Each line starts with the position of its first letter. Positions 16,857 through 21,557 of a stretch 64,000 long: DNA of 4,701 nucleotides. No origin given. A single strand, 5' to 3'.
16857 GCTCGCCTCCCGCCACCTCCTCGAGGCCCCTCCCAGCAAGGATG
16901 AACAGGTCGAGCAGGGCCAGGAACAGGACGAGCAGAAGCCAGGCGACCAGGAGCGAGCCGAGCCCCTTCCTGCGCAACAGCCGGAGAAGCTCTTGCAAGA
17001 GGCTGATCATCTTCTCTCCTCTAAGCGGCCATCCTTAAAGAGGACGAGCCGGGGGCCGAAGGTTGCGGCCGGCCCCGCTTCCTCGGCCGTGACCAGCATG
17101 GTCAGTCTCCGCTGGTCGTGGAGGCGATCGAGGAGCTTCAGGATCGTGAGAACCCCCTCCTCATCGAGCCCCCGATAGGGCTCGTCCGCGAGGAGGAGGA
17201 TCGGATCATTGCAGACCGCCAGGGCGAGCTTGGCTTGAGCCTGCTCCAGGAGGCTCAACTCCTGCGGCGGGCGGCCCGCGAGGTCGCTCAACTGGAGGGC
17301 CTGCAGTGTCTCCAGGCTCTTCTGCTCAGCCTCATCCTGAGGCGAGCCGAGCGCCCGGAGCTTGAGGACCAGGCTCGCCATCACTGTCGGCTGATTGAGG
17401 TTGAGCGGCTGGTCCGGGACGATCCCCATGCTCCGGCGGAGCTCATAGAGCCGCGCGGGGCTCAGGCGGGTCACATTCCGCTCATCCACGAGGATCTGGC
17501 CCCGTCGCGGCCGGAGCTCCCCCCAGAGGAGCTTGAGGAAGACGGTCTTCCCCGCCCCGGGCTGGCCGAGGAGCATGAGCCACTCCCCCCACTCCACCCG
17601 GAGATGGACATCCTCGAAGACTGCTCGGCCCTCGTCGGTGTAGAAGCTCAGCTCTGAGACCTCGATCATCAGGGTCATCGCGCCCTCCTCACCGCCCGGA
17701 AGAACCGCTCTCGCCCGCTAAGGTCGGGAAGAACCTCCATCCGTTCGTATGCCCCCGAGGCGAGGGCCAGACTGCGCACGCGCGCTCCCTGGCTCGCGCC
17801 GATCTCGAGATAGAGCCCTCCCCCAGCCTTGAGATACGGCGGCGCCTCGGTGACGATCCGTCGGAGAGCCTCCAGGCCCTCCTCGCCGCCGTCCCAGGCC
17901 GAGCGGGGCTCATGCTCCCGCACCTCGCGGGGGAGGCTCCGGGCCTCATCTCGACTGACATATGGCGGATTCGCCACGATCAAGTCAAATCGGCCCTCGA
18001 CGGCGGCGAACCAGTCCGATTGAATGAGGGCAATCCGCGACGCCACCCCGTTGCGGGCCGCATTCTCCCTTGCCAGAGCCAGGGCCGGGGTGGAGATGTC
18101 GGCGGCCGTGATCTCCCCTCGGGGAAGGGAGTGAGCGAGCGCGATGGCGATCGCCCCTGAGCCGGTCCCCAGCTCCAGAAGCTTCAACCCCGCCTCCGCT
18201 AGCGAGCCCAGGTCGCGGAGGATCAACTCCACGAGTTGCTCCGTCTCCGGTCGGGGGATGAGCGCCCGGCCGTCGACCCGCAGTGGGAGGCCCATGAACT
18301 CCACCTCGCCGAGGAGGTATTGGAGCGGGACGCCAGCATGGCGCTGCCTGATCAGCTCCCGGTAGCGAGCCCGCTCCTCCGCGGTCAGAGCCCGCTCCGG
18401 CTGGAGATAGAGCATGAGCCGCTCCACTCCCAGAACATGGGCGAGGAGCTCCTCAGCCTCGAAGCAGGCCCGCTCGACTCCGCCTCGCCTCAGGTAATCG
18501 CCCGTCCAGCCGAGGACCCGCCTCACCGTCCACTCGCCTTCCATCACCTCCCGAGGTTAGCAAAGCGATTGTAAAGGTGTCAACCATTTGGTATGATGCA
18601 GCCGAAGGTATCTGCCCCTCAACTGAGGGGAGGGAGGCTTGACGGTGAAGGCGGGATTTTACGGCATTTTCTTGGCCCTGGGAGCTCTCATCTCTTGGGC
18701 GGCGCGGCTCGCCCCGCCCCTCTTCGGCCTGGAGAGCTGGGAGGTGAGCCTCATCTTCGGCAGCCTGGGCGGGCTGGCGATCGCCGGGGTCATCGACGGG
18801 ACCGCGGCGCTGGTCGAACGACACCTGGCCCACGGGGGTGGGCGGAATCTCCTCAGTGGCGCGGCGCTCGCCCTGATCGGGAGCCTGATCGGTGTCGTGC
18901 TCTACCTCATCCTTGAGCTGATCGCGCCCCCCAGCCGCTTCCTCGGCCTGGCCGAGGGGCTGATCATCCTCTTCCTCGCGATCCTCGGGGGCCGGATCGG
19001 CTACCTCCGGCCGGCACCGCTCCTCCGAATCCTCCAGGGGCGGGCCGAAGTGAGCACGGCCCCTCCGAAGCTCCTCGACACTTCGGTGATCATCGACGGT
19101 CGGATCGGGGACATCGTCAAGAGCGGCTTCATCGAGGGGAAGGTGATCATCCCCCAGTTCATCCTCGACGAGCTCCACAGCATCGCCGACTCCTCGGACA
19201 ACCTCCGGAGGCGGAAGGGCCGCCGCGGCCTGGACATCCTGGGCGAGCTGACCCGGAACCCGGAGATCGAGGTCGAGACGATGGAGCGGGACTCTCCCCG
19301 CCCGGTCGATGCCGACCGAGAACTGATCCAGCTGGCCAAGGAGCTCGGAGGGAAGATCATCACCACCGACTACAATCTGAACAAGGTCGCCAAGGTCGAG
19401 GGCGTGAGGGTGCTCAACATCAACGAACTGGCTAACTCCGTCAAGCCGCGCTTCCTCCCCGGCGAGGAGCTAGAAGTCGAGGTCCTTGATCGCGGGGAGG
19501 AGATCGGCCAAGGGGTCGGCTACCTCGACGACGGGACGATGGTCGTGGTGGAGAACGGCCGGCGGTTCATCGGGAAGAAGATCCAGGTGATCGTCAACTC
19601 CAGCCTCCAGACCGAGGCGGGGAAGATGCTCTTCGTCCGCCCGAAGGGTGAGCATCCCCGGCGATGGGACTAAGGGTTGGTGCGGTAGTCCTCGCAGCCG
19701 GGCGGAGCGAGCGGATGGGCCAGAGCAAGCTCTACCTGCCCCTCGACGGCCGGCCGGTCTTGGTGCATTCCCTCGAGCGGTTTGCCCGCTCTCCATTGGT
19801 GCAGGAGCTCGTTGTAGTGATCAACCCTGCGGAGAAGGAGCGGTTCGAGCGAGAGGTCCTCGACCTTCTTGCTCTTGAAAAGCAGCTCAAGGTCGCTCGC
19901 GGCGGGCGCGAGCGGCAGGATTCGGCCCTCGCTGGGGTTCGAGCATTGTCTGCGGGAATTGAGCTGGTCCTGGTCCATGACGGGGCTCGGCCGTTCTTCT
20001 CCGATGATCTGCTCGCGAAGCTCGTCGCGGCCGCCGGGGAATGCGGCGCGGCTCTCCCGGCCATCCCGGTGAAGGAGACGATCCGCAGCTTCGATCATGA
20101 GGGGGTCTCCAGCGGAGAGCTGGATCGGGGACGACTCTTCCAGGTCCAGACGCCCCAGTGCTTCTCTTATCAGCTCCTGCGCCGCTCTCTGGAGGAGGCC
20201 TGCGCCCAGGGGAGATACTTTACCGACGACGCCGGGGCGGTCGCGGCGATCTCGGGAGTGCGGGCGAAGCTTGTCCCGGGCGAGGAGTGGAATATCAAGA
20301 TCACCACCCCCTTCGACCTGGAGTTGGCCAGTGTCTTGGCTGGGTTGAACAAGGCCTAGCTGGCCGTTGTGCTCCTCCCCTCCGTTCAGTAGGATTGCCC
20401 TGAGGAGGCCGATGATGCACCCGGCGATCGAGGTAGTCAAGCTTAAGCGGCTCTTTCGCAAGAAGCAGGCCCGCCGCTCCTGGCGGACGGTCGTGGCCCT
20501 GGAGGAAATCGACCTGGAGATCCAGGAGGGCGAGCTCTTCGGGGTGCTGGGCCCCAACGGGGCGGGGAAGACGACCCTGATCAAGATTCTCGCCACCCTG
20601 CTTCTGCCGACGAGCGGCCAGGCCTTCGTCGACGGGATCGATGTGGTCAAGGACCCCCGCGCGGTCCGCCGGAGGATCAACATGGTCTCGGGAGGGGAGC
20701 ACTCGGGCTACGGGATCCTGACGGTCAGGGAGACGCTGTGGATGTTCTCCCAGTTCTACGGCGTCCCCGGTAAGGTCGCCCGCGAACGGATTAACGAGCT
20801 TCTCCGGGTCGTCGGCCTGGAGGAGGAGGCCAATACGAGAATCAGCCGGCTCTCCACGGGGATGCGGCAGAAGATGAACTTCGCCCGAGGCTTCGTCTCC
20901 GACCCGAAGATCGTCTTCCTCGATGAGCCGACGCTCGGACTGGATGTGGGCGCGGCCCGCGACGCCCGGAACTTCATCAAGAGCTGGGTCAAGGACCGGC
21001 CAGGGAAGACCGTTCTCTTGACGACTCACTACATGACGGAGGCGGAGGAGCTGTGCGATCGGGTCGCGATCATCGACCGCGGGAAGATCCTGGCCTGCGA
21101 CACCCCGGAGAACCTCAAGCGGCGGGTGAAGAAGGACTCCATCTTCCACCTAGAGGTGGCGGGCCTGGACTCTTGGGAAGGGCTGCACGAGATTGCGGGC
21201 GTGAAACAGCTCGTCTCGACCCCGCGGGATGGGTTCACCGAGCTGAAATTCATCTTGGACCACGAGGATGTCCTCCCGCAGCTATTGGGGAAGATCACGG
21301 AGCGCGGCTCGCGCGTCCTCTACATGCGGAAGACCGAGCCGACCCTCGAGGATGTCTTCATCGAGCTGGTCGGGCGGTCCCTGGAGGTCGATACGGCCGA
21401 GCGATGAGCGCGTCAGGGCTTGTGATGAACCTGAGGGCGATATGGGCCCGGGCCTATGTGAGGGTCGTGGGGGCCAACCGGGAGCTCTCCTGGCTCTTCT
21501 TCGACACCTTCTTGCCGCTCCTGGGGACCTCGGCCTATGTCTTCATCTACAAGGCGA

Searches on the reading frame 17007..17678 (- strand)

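Call 67: search_protein_families(library=pfam, proteins=[window:17007-17678:-], max_evalue=0.00001)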
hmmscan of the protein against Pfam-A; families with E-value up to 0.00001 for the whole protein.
window:17007-17678:- (223 aa): 1 family
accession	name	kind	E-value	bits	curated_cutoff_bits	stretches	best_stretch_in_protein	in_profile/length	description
PF00005.33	ABC_tran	-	4.2e-21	76.4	25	1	22-168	2-136/137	ABC transporter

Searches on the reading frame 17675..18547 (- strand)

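Call 67: search_protein_families(library=pfam, proteins=[window:17675-18547:-], max_evalue=0.00001)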
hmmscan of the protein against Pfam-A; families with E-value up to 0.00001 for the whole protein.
window:17675-18547:- (290 aa): 8 families
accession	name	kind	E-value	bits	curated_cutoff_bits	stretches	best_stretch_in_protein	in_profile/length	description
PF17827.6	PrmC_N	-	3.4e-20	72.8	23.4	1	12-80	3-71/71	PrmC N-terminal domain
PF05175.20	MTS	-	2e-18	67.1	23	1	119-201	31-113/170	Methyltransferase small domain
PF13847.12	Methyltransf_31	-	3.7e-12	46.6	27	1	119-193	3-81/145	Methyltransferase domain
PF06325.19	PrmA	-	1.3e-11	45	22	1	108-193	150-233/296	Ribosomal protein L11 methyltransferase (PrmA)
PF13649.12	Methyltransf_25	-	3e-11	44.3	27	1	124-210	2-90/97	Methyltransferase domain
PF08242.18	Methyltransf_12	-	1.4e-09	39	30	1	124-193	1-72/98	Methyltransferase domain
PF08241.18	Methyltransf_11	-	1.4e-06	29.3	21.2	1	124-193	1-67/95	Methyltransferase domain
PF10294.15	Methyltransf_16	-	4.2e-06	27.1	21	1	109-191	36-125/174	Lysine methyltransferase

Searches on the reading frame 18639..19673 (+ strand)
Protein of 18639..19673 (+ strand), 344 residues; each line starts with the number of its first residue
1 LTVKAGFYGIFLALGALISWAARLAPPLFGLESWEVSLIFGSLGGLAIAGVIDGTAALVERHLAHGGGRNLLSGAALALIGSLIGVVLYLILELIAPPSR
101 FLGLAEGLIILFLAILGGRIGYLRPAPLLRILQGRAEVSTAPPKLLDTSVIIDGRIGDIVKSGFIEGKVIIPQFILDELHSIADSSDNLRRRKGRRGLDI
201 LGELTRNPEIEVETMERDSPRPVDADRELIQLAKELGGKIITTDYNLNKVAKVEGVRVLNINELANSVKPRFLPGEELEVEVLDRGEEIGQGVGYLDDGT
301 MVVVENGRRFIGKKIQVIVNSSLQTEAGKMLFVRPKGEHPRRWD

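Call 67: search_protein_families(library=pfam, proteins=[window:18639-19673:+], max_evalue=0.00001)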
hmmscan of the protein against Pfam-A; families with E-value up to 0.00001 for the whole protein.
window:18639-19673:+ (344 aa): 2 families
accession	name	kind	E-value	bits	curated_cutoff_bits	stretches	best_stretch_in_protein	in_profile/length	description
PF01938.26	TRAM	-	4e-08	33.4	21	1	273-320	3-49/61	TRAM domain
PF01850.27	PIN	-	8.3e-07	30.1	23.6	1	145-252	2-119/120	PIN domain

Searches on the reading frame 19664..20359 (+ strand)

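Call 67: search_protein_families(library=pfam, proteins=[window:19664-20359:+], max_evalue=0.00001)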
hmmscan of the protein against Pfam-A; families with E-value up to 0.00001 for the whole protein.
window:19664-20359:+ (231 aa): 2 families
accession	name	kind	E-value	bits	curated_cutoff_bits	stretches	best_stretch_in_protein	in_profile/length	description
PF01128.25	IspD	-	4.7e-56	190.5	27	1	6-224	2-217/221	2-C-methyl-D-erythritol 4-phosphate cytidylyltransferase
PF12804.13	NTP_transf_3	-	5e-17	63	27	1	7-172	1-138/160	MobA-like NTP transferase domain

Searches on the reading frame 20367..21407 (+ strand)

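Call 67: search_protein_families(library=pfam, proteins=[window:20367-21407:+], max_evalue=0.00001)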
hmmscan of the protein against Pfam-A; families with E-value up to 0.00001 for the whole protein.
window:20367-21407:+ (346 aa): 3 families
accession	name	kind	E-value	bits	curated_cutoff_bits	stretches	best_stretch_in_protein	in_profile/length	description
PF00005.33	ABC_tran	-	1.2e-28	100.8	25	1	45-189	1-136/137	ABC transporter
PF13304.12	AAA_21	-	2.9e-10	41.1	27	0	58-79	2-23/304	AAA domain, putative AbiEii toxin, Type IV TA system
PF13732.12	DrrA1-3_C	-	2.6e-09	38.1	27.4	1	246-335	2-81/81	ATP-binding protein DrrA1-3-like, C-terminal domain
